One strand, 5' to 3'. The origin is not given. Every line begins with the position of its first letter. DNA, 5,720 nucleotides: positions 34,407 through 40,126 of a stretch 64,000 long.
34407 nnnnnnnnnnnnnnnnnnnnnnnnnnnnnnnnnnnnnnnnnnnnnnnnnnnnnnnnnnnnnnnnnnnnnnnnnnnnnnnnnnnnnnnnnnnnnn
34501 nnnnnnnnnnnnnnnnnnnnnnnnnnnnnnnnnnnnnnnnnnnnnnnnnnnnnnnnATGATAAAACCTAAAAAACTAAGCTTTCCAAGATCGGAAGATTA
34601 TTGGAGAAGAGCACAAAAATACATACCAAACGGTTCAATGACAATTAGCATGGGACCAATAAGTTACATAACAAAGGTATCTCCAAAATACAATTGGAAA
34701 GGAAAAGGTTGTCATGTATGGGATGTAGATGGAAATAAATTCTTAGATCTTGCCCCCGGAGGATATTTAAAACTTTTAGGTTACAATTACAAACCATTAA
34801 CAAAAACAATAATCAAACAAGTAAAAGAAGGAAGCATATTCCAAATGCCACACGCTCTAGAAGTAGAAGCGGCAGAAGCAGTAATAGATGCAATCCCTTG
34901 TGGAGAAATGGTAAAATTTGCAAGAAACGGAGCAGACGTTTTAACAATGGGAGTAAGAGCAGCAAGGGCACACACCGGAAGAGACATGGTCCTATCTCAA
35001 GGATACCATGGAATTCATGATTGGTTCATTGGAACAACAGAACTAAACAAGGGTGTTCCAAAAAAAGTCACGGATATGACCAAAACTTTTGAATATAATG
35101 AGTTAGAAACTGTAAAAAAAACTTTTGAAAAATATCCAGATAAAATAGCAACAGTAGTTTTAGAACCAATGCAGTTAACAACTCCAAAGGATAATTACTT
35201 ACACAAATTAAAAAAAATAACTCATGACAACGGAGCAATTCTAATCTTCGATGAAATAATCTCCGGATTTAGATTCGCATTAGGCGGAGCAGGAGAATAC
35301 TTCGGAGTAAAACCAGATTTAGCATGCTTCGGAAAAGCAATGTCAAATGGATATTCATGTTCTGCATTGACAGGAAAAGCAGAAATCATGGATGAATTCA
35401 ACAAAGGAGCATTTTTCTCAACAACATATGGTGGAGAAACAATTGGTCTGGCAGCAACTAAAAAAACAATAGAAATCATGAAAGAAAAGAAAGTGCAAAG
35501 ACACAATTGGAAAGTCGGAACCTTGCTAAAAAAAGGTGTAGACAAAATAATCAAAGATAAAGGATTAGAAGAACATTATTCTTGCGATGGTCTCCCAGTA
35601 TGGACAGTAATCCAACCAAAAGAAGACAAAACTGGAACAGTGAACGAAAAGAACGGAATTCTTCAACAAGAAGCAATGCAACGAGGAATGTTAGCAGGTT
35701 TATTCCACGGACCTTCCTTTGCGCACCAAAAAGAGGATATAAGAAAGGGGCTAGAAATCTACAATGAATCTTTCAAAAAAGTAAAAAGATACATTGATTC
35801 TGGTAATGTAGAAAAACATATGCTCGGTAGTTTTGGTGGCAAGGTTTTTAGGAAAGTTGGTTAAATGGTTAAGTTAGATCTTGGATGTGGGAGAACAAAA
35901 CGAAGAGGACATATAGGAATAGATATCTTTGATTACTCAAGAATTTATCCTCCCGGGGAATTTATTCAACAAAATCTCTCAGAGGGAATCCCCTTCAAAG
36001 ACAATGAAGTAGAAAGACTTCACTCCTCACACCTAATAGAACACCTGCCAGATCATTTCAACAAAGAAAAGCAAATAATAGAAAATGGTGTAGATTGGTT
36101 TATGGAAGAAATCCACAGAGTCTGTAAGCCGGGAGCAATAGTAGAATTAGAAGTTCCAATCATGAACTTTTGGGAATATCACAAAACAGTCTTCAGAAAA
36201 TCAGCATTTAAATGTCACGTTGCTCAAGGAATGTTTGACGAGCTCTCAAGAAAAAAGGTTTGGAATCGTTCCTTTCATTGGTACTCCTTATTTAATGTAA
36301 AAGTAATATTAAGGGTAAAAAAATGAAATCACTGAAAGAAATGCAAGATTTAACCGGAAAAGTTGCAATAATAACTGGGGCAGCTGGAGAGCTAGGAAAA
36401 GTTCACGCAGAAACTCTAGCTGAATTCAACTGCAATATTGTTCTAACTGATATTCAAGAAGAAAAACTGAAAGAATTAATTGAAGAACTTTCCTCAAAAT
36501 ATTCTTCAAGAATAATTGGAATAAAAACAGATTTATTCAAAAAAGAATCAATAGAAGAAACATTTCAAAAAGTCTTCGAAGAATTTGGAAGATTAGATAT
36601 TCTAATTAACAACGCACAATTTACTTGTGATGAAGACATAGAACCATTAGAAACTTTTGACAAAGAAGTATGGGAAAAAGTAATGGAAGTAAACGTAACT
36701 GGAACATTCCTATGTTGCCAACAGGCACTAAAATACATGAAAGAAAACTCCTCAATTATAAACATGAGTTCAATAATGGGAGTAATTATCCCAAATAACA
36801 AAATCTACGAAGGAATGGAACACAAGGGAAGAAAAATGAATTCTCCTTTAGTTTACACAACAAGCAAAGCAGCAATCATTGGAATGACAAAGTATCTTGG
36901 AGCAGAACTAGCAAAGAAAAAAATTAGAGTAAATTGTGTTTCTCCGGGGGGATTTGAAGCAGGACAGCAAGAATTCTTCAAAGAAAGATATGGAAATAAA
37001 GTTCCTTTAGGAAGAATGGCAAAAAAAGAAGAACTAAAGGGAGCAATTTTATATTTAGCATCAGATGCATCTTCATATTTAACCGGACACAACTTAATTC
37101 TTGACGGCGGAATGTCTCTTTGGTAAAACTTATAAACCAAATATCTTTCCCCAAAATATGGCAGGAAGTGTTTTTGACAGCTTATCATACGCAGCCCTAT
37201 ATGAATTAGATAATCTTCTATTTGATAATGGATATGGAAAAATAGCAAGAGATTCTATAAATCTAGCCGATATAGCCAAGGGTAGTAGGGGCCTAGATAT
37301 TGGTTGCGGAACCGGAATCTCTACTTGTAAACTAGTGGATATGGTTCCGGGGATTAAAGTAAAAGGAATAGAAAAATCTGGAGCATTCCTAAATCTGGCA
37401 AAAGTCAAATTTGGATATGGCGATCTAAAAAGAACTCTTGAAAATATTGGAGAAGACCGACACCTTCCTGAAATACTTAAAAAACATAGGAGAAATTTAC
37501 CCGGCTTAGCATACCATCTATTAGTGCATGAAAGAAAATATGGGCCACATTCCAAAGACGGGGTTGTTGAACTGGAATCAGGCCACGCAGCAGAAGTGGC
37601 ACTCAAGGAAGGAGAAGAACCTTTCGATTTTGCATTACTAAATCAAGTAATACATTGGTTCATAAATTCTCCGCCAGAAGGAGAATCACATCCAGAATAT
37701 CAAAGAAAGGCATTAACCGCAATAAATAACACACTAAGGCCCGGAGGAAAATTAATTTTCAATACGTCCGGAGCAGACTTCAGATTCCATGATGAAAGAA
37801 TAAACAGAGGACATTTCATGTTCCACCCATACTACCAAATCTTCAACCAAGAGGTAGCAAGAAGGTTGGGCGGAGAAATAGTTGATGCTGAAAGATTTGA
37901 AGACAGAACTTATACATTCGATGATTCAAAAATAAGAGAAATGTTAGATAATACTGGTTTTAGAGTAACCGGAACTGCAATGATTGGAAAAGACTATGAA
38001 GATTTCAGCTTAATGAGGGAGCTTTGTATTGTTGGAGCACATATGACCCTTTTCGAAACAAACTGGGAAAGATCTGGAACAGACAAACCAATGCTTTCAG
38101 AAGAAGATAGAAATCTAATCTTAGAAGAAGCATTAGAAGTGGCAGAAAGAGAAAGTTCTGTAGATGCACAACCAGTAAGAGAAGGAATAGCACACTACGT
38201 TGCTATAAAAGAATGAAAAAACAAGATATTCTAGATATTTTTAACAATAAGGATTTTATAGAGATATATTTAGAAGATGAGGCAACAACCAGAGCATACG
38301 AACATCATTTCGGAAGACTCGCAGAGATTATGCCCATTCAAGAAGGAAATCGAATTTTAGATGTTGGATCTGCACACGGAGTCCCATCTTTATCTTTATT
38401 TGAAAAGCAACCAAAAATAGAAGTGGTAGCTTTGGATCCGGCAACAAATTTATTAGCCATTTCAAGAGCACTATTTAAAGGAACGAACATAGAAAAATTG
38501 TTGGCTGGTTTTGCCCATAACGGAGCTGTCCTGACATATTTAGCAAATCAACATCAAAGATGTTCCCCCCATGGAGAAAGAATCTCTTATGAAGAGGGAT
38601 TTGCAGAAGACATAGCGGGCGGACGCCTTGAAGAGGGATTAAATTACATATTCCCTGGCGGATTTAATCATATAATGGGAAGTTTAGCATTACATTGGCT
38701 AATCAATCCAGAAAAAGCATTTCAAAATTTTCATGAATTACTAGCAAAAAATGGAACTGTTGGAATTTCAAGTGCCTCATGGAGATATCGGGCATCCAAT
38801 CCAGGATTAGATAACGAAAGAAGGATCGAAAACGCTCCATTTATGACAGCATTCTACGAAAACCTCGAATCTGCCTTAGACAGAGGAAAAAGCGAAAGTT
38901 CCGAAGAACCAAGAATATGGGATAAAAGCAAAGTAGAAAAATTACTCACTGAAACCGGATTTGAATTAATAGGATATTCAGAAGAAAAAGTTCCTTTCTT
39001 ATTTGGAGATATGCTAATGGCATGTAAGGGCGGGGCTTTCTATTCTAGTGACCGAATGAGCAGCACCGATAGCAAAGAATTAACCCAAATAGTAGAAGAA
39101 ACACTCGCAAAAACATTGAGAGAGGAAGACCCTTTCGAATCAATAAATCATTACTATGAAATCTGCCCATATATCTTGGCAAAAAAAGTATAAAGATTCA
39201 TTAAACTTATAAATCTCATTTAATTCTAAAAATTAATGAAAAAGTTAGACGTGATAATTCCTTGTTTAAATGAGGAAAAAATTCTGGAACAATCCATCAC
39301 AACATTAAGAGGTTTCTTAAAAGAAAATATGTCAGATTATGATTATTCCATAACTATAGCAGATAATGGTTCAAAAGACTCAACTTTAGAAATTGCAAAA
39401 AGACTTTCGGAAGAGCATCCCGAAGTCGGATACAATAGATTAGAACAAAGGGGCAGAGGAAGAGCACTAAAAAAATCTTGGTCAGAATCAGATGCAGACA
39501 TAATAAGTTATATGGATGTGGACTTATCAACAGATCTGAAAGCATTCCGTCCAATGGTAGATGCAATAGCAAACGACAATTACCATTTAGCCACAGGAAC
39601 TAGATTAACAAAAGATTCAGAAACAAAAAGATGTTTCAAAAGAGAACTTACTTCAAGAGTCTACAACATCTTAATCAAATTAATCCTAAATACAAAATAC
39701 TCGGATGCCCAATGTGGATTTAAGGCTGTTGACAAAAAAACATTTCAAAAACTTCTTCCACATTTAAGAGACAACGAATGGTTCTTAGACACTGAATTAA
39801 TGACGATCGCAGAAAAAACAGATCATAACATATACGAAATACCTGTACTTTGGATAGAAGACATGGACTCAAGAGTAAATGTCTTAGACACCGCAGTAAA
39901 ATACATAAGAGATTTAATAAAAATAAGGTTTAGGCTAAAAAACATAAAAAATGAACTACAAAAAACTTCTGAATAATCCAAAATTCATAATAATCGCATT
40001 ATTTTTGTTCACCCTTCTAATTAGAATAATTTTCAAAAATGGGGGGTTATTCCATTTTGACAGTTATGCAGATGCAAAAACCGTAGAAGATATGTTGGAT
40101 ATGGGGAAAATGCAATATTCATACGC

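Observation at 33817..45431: Complete-looking nonulosonic (sialic-acid-like) sugar pathway in a DPANN-like archaeon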

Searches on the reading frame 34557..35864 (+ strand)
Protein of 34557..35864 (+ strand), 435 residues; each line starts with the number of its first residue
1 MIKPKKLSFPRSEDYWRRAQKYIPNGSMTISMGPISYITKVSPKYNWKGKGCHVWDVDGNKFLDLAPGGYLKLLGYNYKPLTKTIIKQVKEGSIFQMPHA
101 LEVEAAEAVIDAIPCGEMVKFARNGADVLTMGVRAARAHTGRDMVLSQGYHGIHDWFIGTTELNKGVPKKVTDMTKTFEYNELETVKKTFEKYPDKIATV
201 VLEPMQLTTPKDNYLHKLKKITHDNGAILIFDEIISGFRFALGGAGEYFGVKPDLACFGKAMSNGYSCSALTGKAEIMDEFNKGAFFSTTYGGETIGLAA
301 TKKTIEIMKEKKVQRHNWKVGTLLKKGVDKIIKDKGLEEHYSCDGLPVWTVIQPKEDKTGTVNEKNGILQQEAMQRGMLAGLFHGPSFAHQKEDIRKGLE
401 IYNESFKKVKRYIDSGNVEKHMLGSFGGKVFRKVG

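Call 3: search_protein_families(library=pfam, proteins=[window:34557-35864:+], max_evalue=0.01)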
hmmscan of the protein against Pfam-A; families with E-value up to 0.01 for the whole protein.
window:34557-35864:+ (435 aa): 1 family
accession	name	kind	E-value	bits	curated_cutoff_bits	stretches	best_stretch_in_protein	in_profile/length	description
PF00202.27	Aminotran_3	-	3.1e-43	148.4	30.5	1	48-336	15-335/403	Aminotransferase class-III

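Call 5: search_protein_families(library=ncbifam, proteins=[window:34557-35864:+], max_evalue=0.001)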
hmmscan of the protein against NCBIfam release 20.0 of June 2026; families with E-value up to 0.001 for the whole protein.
window:34557-35864:+ (435 aa): 69 families (the best 25 are shown)
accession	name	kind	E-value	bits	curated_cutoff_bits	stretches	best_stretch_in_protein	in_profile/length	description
NF004856.0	PRK06209.1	equivalog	6.5e-112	374.3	486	1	6-434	5-440/450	glutamate-1-semialdehyde 2,1-aminomutase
NF041362.1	GntE_guanitoxin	equivalog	1.6e-72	244.4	525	1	8-349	4-364/426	guanitoxin biosynthesis PLP-dependent transaminase GntE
NF000818.0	PRK00062.1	subfamily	7.3e-67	225.9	398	1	11-346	5-355/429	glutamate-1-semialdehyde 2,1-aminomutase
TIGR00713.1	hemL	equivalog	3.1e-64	217.2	527.3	1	12-340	2-345/423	glutamate-1-semialdehyde 2,1-aminomutase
NF009055.0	PRK12389.1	equivalog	3.2e-56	190.8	637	1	9-409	3-428/431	glutamate-1-semialdehyde 2,1-aminomutase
NF004426.0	PRK05769.1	equivalog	1.4e-37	129.5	552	2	189-409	212-440/441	acetyl ornithine aminotransferase family protein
TIGR00707.1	argD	subfamily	2.1e-36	125.6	410.05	1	48-373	15-351/381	acetylornithine/succinylornithine family transaminase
NF005993.0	PRK08117.1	subfamily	5.1e-35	120.9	574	2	175-332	184-347/433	aspartate aminotransferase family protein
NF006228.0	PRK08360.1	equivalog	5.8e-34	117.5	608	2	179-410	185-428/443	aspartate aminotransferase family protein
NF004718.0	PRK06062.1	subfamily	7e-32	110.5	472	1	39-333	35-362/454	hypothetical protein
NF002874.0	PRK03244.1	equivalog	1.1e-29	103.4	457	1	48-332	31-323/399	acetylornithine transaminase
NF001864.0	PRK00615.1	equivalog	3.6e-29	101.6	706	1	54-337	47-348/433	glutamate-1-semialdehyde aminotransferase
NF002797.0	PRK02936.1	equivalog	5.7e-29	101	496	1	48-403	17-374/385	acetylornithine transaminase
TIGR00508.1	bioA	equivalog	5.9e-29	100.9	405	1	48-403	19-415/419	adenosylmethionine--8-amino-7-oxononanoate transaminase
NF006368.0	PRK08593.1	equivalog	1.5e-28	99.6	570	2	177-334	188-351/448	aspartate aminotransferase family protein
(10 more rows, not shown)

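Call 61: search_solved_structures(query=window:34557-35864:+)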
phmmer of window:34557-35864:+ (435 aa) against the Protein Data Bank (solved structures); distinct sequences matched with E-value up to 0.001: 188 (the best 60 are shown).
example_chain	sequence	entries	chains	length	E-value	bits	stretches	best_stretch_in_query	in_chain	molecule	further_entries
2cfb_A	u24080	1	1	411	9.9e-48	166.2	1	50-331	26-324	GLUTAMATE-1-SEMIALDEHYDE 2,1-AMINOMUTASE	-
3fqa_A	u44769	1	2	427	2.9e-47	164.7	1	11-345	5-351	Glutamate-1-semialdehyde 2,1-aminomutase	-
3fq8_A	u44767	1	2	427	2.9e-47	164.7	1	11-345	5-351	Glutamate-1-semialdehyde 2,1-aminomutase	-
2gsa_A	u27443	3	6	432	6e-47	163.7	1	11-345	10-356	GLUTAMATE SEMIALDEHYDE AMINOTRANSFERASE | PROTEIN (GLUTAMATE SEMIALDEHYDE AMINOTRANSFERASE)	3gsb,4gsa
2hoy_A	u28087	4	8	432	6e-47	163.7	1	11-345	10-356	Glutamate-1-semialdehyde 2,1-aminomutase (GSAM) apo-form | Glutamate-1-semialdehyde 2,1-aminomutase (GSAM) pmp-form | Glutamate-1-semialdehyde 2,1-aminomutase (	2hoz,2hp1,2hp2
3bs8_A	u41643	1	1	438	7e-47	163.4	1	8-345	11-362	Glutamate-1-semialdehyde 2,1-aminomutase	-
3fq7_A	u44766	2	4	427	7.5e-47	163.3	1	11-345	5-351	Glutamate-1-semialdehyde 2,1-aminomutase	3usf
3l44_A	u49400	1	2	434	3.9e-46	161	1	9-329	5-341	Glutamate-1-semialdehyde 2,1-aminomutase 1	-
3k28_A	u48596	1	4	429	1e-44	156.3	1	16-345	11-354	Glutamate-1-semialdehyde 2,1-aminomutase 2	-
2e7u_A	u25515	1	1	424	1e-44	156.3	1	10-343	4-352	Glutamate-1-semialdehyde 2,1-aminomutase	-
5hdm_A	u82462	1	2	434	1.8e-44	155.5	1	3-330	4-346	Glutamate-1-semialdehyde 2,1-aminomutase 1, chloroplastic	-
4e77_A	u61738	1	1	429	5.2e-44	154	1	10-301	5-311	Glutamate-1-semialdehyde 2,1-aminomutase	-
6w80_A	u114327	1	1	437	4.3e-43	150.9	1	11-310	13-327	Glutamate-1-semialdehyde 2,1-aminomutase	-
5i92_A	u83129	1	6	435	5.4e-43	150.6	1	10-308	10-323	Glutamate-1-semialdehyde 2,1-aminomutase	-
2epj_A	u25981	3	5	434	2.9e-42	148.2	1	16-337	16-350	Glutamate-1-semialdehyde 2,1-aminomutase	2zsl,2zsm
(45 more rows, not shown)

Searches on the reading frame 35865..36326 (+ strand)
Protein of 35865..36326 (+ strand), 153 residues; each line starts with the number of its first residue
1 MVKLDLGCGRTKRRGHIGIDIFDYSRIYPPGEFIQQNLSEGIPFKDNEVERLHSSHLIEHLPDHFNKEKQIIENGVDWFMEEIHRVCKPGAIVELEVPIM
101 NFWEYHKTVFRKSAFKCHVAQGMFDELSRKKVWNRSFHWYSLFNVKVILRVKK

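Call 3: search_protein_families(library=pfam, proteins=[window:35865-36326:+], max_evalue=0.01)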
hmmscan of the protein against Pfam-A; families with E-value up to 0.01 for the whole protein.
window:35865-36326:+ (153 aa): 1 family
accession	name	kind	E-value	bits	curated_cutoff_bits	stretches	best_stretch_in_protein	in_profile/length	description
PF08241.18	Methyltransf_11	-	0.00014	22.9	21.2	1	32-93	45-93/95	Methyltransferase domain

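Call 5: search_protein_families(library=ncbifam, proteins=[window:35865-36326:+], max_evalue=0.001)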
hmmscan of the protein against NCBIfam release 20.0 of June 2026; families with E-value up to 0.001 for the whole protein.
window:35865-36326:+ (153 aa): 0 families

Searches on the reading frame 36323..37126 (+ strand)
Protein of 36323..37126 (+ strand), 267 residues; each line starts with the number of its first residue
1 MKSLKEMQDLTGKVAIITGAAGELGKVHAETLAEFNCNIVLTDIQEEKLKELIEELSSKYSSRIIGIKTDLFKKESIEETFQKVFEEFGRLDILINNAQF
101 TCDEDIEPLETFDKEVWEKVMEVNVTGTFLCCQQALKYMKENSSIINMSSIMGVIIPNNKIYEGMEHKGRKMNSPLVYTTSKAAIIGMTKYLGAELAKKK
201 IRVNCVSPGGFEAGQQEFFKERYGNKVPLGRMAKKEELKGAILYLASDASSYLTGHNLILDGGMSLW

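Call 3: search_protein_families(library=pfam, proteins=[window:36323-37126:+], max_evalue=0.01)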
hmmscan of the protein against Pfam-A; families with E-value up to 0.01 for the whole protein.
window:36323-37126:+ (267 aa): 8 families
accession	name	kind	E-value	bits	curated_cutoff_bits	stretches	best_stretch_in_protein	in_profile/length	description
PF13561.12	adh_short_C2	-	9.3e-58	196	27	2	19-163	1-144/236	Enoyl-(Acyl carrier protein) reductase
PF00106.31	adh_short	-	1.1e-46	159.2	26.6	2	13-154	1-140/195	short chain dehydrogenase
PF08659.16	KR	-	3.7e-09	37.2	22.6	1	15-155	3-141/180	KR domain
PF23441.1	SDR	-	6.3e-05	22.9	27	1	14-213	10-196/258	SDR-like rossmann domain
PF01073.25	3Beta_HSD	-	0.00067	19.2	22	1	16-183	1-151/280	3-beta hydroxysteroid dehydrogenase/isomerase family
PF02719.21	Polysacc_synt_2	-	0.0013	18.4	20.2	1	16-84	2-76/293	Polysaccharide biosynthesis protein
PF02737.24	3HCDH_N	-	0.0028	18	22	1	14-84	2-67/180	3-hydroxyacyl-CoA dehydrogenase, NAD binding domain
PF02826.25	2-Hacid_dh_C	-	0.0041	16.9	25.1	0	6-50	30-73/178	D-isomer specific 2-hydroxyacid dehydrogenase, NAD binding domain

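Call 5: search_protein_families(library=ncbifam, proteins=[window:36323-37126:+], max_evalue=0.001)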
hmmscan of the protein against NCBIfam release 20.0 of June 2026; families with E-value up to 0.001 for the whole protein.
window:36323-37126:+ (267 aa): 227 families (the best 25 are shown)
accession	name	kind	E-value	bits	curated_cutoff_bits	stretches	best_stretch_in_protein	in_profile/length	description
NF005559.1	PRK07231.1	subfamily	7.5e-55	186.1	215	1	10-265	2-248/249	glucose 1-dehydrogenase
NF006070.0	PRK08213.1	subfamily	2.3e-54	184.6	279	1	3-266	3-258/259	gluconate 5-dehydrogenase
NF006619.0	PRK09186.1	equivalog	4.8e-54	183.7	255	1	10-266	2-256/256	oxidoreductase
NF004198.0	PRK05653.1-3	equivalog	8.9e-51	172.7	296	1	7-265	2-247/248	3-oxoacyl-ACP reductase FabG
NF009466.0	PRK12826.1-2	subfamily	5.3e-49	166.9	222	1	13-265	4-245/248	3-oxoacyl-ACP reductase FabG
TIGR01830.1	3oxo_ACP_reduc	equivalog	1.7e-48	165.4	297.75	1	15-264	1-238/239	3-oxoacyl-[acyl-carrier-protein] reductase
NF005309.0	PRK06841.1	subfamily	4.1e-48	164.1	286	1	4-265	7-253/255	GolD/DthD family dehydrogenase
NF053702.1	TrHdxCHCADhChcB1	equivalog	2.7e-47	161.3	400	1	11-263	3-239/250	trans-4-hydroxycyclohexanecarboxylate dehydrogenase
NF005446.0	PRK07035.1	equivalog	3.1e-47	161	373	1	6-264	5-253/255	SDR family oxidoreductase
NF052558.1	MBtsdlDhBudC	equivalog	7.8e-47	159.9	270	1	11-265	2-242/250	meso-2,3-butanediol dehydrogenase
NF004713.0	PRK06057.1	equivalog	1.7e-46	158.8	404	1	7-265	4-250/257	3-oxoacyl-ACP reductase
NF004791.0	PRK06138.1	equivalog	1.9e-46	158.4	312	1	9-266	2-251/252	SDR family oxidoreductase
NF004818.0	PRK06172.1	equivalog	4.4e-46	157.3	336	1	8-264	3-250/253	SDR family oxidoreductase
NF004774.0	PRK06114.1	equivalog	3.1e-45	154.6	360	1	6-267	10-262/262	SDR family oxidoreductase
NF005067.0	PRK06484.1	equivalog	4.9e-44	150.7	713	2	11-154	272-409/524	short chain dehydrogenase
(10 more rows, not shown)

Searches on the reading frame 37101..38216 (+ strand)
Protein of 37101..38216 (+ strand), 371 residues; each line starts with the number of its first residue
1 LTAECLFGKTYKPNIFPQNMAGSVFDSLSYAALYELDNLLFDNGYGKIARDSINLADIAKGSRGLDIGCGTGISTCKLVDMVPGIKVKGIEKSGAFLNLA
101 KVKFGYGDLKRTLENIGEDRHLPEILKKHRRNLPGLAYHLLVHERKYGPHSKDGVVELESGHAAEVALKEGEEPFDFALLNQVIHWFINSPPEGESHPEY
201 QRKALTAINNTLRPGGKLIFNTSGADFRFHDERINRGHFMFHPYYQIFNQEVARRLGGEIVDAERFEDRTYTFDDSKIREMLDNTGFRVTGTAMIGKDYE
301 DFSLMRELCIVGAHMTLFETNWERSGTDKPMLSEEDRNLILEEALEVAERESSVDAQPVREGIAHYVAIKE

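Call 3: search_protein_families(library=pfam, proteins=[window:37101-38216:+], max_evalue=0.01)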
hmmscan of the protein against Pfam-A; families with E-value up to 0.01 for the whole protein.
window:37101-38216:+ (371 aa): 7 families
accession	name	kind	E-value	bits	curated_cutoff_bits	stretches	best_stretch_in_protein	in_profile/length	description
PF13489.12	Methyltransf_23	-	4.7e-12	46.4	27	1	56-290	18-162/164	Methyltransferase domain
PF08241.18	Methyltransf_11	-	5.2e-09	37.1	21.2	1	154-220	42-95/95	Methyltransferase domain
PF08242.18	Methyltransf_12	-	5.3e-08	33.9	30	0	65-104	1-40/98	Methyltransferase domain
PF13649.12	Methyltransf_25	-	6.5e-06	27.2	27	1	65-104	2-41/97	Methyltransferase domain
PF13847.12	Methyltransf_31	-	3e-05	24.2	27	0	60-101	3-45/145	Methyltransferase domain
PF07021.18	MetW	-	0.0039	17.3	21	1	58-98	11-50/193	Methionine biosynthesis protein MetW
PF01135.25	PCMT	-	0.004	17.4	20.3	1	54-101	67-115/210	Protein-L-isoaspartate(D-aspartate) O-methyltransferase (PCMT)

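Call 5: search_protein_families(library=ncbifam, proteins=[window:37101-38216:+], max_evalue=0.001)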
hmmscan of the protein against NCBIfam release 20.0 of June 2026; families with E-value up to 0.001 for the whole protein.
window:37101-38216:+ (371 aa): 6 families
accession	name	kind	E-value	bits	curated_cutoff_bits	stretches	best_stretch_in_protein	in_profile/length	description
NF043040.1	corrin_prot_MT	hypoth_equivalog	7.7e-08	32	180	1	57-110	37-89/216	corrinoid protein-associated methyltransferase CpaM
NF045667.1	MTase_DVU1556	equivalog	1.9e-06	27.5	155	1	49-101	11-62/213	DVU_1556 family methyltransferase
TIGR02469.1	CbiT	equivalog_domain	4.9e-05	23.6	78.3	1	55-99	14-58/124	precorrin-6Y C5,15-methyltransferase (decarboxylating) subunit CbiT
NF002463.0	PRK01683.1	equivalog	0.00037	20.2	297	1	46-103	17-74/258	trans-aconitate 2-methyltransferase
TIGR01934.1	MenG_MenH_UbiE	subfamily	0.00042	19.7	158.35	0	31-104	9-82/223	ubiquinone/menaquinone biosynthesis methyltransferase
TIGR02021.1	BchM-ChlM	equivalog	0.00095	18.6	158.9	0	57-103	51-95/218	magnesium protoporphyrin IX methyltransferase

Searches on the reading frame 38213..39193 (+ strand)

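Call 3: search_protein_families(library=pfam, proteins=[window:38213-39193:+], max_evalue=0.01)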
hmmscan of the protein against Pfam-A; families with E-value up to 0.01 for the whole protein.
window:38213-39193:+ (326 aa): 8 families
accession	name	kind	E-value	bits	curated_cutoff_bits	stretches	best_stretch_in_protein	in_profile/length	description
PF13489.12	Methyltransf_23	-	5.5e-09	36.4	27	1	35-252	15-161/164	Methyltransferase domain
PF08242.18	Methyltransf_12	-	2.8e-06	28.4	30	0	140-182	64-97/98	Methyltransferase domain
PF13847.12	Methyltransf_31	-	6.6e-05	23.1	27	0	43-85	2-45/145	Methyltransferase domain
PF13649.12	Methyltransf_25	-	0.00014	22.9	27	0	48-94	1-49/97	Methyltransferase domain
PF08241.18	Methyltransf_11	-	0.00026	22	21.2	0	151-183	61-93/95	Methyltransferase domain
PF02527.21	GidB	-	0.0013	18.6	27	1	24-77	26-81/184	rRNA small subunit methyltransferase G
PF05175.20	MTS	-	0.0014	18.8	23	1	36-97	23-83/170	Methyltransferase small domain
PF12847.13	Methyltransf_18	-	0.0077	16.7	27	0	35-95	4-65/151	Methyltransferase domain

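Call 5: search_protein_families(library=ncbifam, proteins=[window:38213-39193:+], max_evalue=0.001)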
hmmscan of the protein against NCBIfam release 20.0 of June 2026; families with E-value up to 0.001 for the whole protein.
window:38213-39193:+ (326 aa): 2 families
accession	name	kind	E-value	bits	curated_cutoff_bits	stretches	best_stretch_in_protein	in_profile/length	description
TIGR02072.1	BioC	equivalog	1.2e-06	28.6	184.95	0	151-187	98-134/244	malonyl-ACP O-methyltransferase BioC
NF045667.1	MTase_DVU1556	equivalog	1.2e-05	24.9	155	0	35-87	13-64/213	DVU_1556 family methyltransferase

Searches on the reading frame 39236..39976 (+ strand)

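Call 3: search_protein_families(library=pfam, proteins=[window:39236-39976:+], max_evalue=0.01)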
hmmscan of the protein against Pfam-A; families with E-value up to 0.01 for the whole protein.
window:39236-39976:+ (246 aa): 3 families
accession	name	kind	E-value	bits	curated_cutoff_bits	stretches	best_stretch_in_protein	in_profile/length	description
PF00535.33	Glycos_transf_2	-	1.7e-25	90.4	23.3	1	6-173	2-167/168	Glycosyl transferase family 2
PF13641.12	Glyco_tranf_2_3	-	0.0014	19.2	27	1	5-120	4-120/230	Glycosyltransferase like family 2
PF10111.15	Glyco_tranf_2_2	-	0.0054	16.7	27.3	1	6-109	2-104/276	Glycosyltransferase like family 2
